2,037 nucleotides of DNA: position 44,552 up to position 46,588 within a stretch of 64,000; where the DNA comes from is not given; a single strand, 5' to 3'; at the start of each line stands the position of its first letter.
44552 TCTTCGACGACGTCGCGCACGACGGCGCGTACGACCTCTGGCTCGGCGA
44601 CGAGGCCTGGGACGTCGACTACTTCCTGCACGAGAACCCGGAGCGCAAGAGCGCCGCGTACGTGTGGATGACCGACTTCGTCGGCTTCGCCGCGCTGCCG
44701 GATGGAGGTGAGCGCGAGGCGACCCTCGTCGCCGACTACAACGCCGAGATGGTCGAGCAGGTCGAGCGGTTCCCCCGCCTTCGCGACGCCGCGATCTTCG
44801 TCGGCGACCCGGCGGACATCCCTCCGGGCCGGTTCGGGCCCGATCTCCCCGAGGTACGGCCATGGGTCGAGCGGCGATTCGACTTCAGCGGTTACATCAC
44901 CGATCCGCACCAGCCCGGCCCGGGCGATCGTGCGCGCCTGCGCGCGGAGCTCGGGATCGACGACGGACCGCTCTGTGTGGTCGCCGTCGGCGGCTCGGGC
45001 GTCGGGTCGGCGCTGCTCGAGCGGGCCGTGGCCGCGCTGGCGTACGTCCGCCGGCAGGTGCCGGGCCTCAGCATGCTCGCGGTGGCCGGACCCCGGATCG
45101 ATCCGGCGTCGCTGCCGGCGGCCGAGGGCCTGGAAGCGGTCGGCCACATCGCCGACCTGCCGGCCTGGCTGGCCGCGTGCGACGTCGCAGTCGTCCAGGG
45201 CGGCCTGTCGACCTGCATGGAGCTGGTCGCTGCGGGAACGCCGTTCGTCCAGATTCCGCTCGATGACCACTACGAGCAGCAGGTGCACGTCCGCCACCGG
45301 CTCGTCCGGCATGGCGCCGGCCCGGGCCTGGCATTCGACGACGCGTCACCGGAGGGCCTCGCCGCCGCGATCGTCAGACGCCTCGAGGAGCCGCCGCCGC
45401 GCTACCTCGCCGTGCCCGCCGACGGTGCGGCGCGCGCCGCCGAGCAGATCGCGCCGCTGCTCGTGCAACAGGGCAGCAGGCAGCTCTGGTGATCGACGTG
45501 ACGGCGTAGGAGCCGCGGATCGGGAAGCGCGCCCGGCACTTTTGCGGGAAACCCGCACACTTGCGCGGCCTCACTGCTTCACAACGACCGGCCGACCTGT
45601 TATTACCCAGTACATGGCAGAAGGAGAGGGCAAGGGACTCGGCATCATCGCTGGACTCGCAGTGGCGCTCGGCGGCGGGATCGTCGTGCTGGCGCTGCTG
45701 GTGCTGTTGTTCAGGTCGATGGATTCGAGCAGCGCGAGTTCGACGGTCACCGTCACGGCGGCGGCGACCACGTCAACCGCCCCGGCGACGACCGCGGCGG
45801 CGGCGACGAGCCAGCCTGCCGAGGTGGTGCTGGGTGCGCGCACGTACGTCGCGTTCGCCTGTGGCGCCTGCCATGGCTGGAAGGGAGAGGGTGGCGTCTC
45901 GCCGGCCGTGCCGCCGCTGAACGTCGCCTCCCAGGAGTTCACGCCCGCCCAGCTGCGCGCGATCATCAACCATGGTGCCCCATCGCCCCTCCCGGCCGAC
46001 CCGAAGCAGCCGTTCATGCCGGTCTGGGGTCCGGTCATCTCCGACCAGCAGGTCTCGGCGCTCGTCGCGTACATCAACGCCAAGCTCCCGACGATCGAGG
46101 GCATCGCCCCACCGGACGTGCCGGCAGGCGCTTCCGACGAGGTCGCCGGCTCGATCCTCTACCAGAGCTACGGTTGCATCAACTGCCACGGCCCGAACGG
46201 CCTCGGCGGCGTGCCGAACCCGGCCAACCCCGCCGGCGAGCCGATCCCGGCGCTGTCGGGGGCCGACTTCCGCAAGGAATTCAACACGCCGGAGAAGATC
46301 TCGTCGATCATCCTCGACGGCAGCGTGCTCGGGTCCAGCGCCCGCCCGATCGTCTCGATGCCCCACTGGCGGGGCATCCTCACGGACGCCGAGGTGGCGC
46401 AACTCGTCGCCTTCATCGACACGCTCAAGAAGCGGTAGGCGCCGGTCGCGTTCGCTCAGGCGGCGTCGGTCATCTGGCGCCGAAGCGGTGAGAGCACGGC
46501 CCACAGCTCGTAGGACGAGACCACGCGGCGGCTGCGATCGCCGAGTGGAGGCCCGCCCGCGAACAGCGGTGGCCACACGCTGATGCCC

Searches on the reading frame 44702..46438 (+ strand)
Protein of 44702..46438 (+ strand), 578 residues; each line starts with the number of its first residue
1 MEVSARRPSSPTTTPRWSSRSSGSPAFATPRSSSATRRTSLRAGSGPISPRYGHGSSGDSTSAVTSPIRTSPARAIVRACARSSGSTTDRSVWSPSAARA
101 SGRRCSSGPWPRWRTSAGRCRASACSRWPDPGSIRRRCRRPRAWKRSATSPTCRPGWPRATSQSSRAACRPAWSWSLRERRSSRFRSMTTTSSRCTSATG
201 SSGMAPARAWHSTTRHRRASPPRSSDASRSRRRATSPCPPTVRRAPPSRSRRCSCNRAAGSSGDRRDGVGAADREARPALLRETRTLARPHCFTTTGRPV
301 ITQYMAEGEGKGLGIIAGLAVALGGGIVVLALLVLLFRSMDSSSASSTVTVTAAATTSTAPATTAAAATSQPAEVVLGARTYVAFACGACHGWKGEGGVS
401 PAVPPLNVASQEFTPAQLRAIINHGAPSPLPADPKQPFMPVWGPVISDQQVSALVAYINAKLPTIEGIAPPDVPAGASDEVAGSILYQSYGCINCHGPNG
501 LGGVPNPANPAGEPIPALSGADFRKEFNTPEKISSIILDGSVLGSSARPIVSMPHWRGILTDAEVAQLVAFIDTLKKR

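Call 55: search_protein_families(library=pfam, proteins=[window:44702-46438:+], max_evalue=0.001)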
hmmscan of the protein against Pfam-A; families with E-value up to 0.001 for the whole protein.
window:44702-46438:+ (578 aa): 2 families
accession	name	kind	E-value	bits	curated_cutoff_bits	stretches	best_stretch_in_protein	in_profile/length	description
PF13442.11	Cytochrome_CBB3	-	1.2e-21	77.2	27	2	377-458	5-68/68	Cytochrome C oxidase, cbb3-type, subunit III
PF00034.26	Cytochrom_C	-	3.1e-20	73.7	21.3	2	377-459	3-87/90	Cytochrome c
